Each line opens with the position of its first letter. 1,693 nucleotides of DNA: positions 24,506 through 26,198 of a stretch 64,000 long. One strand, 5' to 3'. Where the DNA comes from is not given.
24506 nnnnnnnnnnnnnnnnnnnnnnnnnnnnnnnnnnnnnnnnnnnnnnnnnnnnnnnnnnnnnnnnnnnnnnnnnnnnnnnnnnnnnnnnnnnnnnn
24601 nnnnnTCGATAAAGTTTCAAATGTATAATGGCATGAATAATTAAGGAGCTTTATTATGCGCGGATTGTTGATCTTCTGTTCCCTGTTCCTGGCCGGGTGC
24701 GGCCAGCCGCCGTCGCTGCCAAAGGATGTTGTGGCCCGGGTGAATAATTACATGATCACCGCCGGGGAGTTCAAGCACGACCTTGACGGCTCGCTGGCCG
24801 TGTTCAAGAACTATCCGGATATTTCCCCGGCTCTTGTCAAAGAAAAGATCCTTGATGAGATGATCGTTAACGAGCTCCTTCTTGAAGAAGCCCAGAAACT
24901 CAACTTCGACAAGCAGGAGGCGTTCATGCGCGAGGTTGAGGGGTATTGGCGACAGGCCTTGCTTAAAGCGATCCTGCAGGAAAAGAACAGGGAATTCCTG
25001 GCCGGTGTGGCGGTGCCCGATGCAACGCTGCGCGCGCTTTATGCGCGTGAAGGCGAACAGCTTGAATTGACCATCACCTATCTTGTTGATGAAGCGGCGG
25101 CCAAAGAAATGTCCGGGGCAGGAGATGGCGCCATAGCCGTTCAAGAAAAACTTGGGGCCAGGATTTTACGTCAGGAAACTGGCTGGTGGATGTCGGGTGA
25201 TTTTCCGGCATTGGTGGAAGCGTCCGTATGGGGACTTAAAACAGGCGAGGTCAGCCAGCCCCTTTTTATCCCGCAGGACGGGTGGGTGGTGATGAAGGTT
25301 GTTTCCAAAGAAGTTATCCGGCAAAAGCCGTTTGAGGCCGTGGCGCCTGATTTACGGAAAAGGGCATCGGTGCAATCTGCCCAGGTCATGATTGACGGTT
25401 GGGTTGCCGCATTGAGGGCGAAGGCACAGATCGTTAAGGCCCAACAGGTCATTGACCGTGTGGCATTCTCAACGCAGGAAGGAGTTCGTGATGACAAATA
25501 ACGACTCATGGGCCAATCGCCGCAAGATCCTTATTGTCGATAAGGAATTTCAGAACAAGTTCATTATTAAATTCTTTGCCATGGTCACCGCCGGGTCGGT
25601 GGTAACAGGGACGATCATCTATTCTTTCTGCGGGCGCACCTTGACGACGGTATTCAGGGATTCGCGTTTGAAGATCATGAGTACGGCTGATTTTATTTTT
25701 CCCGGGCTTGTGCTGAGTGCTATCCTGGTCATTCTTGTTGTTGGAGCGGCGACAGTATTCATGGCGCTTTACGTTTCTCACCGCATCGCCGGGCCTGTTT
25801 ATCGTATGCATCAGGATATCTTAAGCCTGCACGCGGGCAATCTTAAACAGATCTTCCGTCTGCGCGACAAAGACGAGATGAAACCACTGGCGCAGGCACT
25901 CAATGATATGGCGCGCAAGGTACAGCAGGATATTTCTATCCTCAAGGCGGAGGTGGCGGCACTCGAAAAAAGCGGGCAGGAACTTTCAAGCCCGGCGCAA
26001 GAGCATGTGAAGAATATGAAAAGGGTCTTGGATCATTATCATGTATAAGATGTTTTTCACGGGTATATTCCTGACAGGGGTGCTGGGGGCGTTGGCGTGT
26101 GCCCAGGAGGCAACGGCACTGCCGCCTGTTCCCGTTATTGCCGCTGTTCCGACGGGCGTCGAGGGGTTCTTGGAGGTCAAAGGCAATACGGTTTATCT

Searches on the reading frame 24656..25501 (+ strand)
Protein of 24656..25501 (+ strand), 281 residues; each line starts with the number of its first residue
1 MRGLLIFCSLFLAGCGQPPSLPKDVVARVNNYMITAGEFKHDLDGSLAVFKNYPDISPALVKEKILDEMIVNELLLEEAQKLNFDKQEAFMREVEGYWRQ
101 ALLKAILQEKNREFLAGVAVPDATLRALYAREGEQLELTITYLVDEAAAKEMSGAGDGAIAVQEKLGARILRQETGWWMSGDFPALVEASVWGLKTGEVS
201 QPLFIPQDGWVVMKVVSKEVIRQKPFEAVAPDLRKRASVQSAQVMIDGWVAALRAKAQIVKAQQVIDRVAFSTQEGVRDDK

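Call 6: search_protein_families(library=pfam, proteins=[window:24656-25501:+], max_evalue=0.01)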
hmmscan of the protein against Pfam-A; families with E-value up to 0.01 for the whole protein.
window:24656-25501:+ (281 aa): 3 families
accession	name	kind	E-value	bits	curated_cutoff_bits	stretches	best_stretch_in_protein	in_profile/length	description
PF13623.11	SurA_N_2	-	2.3e-05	24.7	28.5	1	22-93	39-117/145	SurA-like N-terminal domain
PF13624.11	SurA_N_3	-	3.8e-05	24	27.2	1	5-85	20-107/162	SurA-like N-terminal domain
PF13145.12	Rotamase_2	-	7.5e-05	24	27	1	146-230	49-120/121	PPIC-type PPIASE domain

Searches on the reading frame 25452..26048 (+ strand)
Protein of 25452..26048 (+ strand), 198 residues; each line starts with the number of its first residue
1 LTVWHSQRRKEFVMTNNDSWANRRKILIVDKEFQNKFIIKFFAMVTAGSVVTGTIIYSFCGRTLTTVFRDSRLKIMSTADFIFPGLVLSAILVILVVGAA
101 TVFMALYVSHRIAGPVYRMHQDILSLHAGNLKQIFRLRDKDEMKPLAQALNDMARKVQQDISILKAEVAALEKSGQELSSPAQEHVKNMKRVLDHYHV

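Call 6: search_protein_families(library=pfam, proteins=[window:25452-26048:+], max_evalue=0.01)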
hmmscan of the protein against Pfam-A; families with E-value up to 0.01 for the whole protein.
window:25452-26048:+ (198 aa): 2 families
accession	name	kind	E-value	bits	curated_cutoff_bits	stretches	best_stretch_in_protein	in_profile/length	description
PF00672.30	HAMP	-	0.00032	21.4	25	1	108-158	2-52/53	HAMP domain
PF20379.3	DUF6674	-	0.0063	16.6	28.5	1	147-193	118-163/251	Family of unknown function (DUF6674)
